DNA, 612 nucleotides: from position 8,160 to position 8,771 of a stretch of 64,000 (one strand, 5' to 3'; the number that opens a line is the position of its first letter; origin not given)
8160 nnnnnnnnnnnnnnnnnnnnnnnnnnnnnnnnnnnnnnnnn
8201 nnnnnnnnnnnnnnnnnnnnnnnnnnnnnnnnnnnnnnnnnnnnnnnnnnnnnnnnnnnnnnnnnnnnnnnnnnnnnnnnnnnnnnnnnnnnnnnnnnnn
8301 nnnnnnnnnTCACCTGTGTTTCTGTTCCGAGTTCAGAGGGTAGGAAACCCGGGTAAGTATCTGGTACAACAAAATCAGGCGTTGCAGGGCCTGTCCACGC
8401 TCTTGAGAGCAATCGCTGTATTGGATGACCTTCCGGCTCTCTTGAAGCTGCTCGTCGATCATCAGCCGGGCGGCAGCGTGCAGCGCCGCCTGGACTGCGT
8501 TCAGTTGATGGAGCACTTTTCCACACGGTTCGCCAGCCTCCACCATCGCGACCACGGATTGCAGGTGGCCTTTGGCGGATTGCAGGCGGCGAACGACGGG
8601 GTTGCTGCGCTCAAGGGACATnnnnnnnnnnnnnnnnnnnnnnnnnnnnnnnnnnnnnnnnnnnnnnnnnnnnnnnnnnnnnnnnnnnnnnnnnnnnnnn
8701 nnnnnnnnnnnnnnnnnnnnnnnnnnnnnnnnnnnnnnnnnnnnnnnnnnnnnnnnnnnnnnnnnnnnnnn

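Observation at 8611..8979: Uncharacterised Cys/His-rich small protein family present twice, each copy the first gene of a regulon promoter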

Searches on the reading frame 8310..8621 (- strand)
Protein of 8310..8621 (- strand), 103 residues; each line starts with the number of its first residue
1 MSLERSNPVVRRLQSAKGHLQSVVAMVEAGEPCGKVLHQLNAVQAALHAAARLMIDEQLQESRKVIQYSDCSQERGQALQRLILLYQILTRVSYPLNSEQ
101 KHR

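Call 8: search_protein_families(library=pfam, proteins=[window:8310-8621:-], max_evalue=1)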
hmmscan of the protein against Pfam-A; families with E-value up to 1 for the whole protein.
window:8310-8621:- (103 aa): 2 families
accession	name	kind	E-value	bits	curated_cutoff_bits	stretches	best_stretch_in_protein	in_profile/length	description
PF02583.22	Trns_repr_metal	-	3.6e-14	53.3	22.8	1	9-82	5-72/78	Metal-sensitive transcriptional repressor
PF00252.24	Ribosomal_L16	-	0.16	12.4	27.9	1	5-51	74-122/132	Ribosomal protein L16p/L10e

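Call 9: search_protein_families(library=ncbifam, proteins=[window:8310-8621:-], max_evalue=1)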
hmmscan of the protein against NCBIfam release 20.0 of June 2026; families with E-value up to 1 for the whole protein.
window:8310-8621:- (103 aa): 3 families
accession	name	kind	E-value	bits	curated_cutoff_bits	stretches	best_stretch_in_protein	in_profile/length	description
NF052430.1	repress_RicR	exception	6.1e-06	26.8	175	1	9-61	11-63/93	copper-sensing transcriptional repressor RicR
NF008464.0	PRK11352.1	equivalog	0.0033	17.8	133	1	7-80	9-80/91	formaldehyde-responsive transcriptional repressor FrmR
NF011613.0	PRK15039.1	equivalog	0.035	14.8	138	1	14-70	16-70/90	Ni(II)/Co(II)-binding transcriptional repressor RcnR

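Call 41: search_solved_structures(query=window:8310-8621:-, max_evalue=0.01, show_alignments=5)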
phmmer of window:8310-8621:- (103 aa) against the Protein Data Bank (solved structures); distinct sequences matched with E-value up to 0.01: 8.
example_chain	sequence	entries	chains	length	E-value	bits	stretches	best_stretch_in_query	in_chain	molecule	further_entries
5fmn_A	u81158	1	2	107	4.2e-08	37.2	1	5-62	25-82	INRS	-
2hh7_A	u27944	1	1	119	2e-06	31.8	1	8-61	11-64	Hypothetical protein CsoR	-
3aai_A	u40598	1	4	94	0.0001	26.3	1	10-61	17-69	Copper homeostasis operon regulatory protein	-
7mq1_A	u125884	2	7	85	0.00032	24.8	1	10-82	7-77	Copper-sensing transcriptional repressor csoR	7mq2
7mq3_A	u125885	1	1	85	0.00045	24.3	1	10-82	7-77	Copper-sensing transcriptional repressor csoR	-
6ahx_A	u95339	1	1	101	0.0011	23.1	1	8-60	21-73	Putative cytosolic protein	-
5lcy_A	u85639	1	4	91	0.0025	21.9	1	6-61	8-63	Frmr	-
4m1p_A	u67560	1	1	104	0.0036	21.4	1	6-58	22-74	Copper-sensitive operon repressor (CsoR)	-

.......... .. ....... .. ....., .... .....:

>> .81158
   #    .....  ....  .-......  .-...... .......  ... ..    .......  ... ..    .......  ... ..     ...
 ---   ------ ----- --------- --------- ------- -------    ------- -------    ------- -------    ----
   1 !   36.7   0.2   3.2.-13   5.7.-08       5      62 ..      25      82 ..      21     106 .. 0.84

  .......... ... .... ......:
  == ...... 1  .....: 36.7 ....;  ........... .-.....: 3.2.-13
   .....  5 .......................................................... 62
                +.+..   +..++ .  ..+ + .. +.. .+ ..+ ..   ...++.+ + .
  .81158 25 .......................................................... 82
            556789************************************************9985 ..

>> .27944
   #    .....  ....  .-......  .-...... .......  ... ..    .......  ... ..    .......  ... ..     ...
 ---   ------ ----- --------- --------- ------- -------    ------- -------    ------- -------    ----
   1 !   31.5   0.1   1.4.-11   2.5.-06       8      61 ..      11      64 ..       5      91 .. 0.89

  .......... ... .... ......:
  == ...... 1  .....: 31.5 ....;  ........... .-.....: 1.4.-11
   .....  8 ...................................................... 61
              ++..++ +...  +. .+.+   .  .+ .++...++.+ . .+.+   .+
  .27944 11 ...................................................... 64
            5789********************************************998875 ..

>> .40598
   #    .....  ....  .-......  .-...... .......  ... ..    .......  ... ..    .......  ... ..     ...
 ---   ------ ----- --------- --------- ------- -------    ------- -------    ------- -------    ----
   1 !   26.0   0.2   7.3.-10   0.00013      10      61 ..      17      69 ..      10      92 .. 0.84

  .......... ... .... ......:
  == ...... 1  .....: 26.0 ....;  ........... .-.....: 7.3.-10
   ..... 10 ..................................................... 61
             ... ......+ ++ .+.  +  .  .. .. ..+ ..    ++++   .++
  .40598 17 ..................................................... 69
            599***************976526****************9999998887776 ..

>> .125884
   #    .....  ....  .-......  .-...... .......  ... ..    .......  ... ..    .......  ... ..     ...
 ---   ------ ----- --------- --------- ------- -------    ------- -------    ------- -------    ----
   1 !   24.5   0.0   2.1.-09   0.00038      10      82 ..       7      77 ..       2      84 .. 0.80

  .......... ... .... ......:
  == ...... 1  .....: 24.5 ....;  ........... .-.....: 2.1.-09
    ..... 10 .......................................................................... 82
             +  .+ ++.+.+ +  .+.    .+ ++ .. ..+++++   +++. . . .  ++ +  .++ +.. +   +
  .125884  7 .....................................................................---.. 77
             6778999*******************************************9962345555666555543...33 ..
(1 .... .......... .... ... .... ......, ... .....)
